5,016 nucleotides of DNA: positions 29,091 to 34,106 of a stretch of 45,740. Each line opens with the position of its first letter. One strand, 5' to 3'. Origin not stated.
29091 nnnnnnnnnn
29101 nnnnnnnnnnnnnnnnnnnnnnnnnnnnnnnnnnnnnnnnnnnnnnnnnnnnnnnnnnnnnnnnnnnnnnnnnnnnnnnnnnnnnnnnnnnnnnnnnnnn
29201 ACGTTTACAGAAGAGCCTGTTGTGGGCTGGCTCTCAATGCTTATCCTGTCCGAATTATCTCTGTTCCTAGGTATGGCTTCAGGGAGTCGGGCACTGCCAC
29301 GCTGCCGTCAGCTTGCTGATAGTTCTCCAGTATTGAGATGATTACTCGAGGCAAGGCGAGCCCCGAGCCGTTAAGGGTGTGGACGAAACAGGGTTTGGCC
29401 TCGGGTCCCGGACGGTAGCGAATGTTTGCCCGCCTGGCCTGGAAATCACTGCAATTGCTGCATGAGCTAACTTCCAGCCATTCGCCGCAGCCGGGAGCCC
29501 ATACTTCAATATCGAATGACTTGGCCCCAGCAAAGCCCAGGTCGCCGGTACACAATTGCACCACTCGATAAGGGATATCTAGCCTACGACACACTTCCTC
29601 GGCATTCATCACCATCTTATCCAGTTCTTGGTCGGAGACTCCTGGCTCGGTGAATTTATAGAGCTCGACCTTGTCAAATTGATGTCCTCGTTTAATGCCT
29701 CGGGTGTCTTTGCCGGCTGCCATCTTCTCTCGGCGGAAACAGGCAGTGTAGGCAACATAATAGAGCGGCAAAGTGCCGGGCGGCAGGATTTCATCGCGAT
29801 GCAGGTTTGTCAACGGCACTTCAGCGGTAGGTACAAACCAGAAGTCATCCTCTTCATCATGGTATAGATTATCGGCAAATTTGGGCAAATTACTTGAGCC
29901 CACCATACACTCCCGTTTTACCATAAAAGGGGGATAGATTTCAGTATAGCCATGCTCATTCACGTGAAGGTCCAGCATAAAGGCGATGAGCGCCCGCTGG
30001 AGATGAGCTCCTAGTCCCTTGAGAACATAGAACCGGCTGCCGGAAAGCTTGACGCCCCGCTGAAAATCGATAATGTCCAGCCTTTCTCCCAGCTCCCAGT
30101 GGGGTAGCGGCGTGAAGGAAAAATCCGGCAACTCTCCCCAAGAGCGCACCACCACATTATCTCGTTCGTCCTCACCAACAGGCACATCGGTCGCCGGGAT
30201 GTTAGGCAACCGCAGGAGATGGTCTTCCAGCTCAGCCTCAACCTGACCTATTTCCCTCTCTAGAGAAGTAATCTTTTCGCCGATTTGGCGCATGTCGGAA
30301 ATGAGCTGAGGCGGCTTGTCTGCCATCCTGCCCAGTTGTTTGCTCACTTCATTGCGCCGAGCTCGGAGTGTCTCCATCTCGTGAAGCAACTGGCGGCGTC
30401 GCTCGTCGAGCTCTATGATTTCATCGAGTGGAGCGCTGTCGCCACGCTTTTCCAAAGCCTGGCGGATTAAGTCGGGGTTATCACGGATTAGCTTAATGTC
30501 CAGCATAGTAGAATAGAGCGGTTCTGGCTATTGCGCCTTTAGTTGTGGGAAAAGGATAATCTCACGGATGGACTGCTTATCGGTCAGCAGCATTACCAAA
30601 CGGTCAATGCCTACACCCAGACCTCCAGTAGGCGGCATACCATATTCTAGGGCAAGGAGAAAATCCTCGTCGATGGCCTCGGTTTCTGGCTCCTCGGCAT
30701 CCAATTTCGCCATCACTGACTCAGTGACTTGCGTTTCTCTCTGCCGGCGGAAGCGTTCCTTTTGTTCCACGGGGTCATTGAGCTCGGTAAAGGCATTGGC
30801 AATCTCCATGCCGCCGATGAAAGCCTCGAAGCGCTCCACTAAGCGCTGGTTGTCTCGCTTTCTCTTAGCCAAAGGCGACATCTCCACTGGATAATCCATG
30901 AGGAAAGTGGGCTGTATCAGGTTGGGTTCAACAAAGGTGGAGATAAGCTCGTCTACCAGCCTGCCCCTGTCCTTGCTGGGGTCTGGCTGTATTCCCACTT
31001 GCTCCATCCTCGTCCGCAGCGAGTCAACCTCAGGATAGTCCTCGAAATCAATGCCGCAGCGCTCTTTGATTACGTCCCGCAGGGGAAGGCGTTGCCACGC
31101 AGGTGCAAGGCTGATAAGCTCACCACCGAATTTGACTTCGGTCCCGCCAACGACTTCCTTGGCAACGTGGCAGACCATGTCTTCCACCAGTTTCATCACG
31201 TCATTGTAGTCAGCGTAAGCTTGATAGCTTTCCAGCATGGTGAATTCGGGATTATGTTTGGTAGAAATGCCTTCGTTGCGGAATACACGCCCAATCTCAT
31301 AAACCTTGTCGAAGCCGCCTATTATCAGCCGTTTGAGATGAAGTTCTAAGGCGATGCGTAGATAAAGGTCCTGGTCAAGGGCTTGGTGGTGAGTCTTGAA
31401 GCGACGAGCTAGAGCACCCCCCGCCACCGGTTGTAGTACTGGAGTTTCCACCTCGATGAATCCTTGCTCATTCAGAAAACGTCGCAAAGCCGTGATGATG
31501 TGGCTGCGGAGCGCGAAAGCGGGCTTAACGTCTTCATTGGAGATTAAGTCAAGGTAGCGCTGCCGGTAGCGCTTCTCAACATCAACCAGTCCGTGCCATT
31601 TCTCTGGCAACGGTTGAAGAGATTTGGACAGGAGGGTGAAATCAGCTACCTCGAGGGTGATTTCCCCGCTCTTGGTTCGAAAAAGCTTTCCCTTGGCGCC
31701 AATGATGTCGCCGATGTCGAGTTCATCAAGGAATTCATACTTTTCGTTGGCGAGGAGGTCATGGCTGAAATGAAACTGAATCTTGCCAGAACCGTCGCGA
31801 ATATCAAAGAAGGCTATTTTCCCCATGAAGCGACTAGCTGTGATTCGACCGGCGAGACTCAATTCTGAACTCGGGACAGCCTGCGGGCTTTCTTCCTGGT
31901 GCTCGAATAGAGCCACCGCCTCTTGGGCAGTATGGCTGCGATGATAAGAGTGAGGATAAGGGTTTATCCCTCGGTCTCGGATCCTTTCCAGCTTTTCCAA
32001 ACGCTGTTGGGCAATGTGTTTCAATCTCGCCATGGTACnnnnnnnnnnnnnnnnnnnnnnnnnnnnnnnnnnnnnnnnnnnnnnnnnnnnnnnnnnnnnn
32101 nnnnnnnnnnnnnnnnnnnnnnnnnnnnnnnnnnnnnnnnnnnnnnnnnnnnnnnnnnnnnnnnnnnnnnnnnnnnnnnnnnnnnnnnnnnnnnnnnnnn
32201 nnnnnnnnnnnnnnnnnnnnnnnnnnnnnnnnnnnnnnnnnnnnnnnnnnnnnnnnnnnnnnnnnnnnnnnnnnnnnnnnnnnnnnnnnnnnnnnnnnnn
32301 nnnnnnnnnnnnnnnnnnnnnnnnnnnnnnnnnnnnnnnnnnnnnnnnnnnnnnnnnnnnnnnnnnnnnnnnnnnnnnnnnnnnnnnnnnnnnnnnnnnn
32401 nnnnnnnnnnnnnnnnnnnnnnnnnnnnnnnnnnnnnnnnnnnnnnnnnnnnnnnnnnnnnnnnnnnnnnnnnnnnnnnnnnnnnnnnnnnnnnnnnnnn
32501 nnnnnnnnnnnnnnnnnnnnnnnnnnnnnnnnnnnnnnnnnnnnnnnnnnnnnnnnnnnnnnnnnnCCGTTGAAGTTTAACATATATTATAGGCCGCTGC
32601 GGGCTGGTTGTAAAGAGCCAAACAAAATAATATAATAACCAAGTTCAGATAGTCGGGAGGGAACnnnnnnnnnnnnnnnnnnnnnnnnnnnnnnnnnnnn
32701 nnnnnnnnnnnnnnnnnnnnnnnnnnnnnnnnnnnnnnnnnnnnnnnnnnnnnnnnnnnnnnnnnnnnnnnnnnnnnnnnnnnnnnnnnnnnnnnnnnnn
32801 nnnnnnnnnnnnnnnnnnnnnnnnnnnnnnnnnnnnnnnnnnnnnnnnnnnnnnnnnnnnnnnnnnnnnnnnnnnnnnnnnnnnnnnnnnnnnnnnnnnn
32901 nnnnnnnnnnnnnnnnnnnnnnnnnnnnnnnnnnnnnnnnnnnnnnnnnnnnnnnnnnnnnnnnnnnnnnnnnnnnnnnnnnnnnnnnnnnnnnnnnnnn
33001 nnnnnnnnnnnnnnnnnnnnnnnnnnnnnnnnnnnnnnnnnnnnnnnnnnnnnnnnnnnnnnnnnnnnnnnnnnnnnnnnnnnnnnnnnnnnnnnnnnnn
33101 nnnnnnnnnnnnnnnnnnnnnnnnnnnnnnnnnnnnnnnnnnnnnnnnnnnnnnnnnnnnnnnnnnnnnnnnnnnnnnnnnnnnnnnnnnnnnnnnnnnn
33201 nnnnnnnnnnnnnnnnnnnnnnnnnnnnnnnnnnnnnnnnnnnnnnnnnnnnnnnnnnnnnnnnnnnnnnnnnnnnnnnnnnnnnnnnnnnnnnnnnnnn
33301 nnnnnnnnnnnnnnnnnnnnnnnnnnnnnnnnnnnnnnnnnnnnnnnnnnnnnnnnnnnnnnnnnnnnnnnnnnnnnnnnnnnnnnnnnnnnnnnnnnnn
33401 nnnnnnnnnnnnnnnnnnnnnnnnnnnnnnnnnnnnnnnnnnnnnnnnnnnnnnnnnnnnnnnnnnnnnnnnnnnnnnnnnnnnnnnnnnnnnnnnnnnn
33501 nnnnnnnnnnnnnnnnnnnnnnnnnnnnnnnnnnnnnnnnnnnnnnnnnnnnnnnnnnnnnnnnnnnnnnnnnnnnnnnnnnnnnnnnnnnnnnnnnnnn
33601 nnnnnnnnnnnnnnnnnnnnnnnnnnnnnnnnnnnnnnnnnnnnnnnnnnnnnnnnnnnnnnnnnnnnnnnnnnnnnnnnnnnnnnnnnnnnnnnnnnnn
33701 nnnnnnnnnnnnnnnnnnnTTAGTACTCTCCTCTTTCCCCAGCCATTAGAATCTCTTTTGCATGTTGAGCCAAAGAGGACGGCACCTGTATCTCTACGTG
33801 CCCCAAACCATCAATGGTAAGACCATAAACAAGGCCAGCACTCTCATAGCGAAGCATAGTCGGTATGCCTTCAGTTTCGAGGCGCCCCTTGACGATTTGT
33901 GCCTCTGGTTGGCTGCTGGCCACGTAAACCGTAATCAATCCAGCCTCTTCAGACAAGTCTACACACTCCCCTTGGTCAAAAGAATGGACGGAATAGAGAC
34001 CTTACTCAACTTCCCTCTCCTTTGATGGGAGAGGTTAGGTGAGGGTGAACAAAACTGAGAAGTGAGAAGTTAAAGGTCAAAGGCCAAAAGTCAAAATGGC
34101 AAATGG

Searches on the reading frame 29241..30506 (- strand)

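Call 10: search_protein_families(library=pfam, proteins=[window:29241-30506:-])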
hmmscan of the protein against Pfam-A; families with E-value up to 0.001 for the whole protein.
window:29241-30506:- (421 aa): 2 families
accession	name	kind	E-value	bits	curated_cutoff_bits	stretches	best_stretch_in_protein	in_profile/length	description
PF00587.30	tRNA-synt_2b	-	3.5e-37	128.6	29.3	1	217-396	6-179/179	tRNA synthetase class II core domain (G, H, P, S and T)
PF02403.27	Seryl_tRNA_N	-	3.2e-30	105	28.2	1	1-104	1-108/108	Seryl-tRNA synthetase N-terminal domain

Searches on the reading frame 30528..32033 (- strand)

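Call 10: search_protein_families(library=pfam, proteins=[window:30528-32033:-])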
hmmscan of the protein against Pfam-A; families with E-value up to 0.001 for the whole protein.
window:30528-32033:- (501 aa): 3 families
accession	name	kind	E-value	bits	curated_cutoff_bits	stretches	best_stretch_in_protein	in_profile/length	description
PF00152.25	tRNA-synt_2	-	1.8e-93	313.5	25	1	152-498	2-307/308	tRNA synthetases class II (D, K and N)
PF01336.31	tRNA_anti-codon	-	3.6e-15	56.1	27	1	59-135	2-75/75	OB-fold nucleic acid binding domain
PF01409.25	tRNA-synt_2d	-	8.1e-05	22.7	19.8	0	243-301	104-161/246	tRNA synthetases class II core domain (F)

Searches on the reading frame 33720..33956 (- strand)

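Call 10: search_protein_families(library=pfam, proteins=[window:33720-33956:-])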
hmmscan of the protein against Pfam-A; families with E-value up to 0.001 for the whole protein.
window:33720-33956:- (78 aa): 1 family
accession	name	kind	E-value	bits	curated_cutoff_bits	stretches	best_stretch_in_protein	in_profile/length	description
PF09413.15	DUF2007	-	2.9e-06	27.8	25.7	1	8-71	2-63/66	Putative prokaryotic signal transducing protein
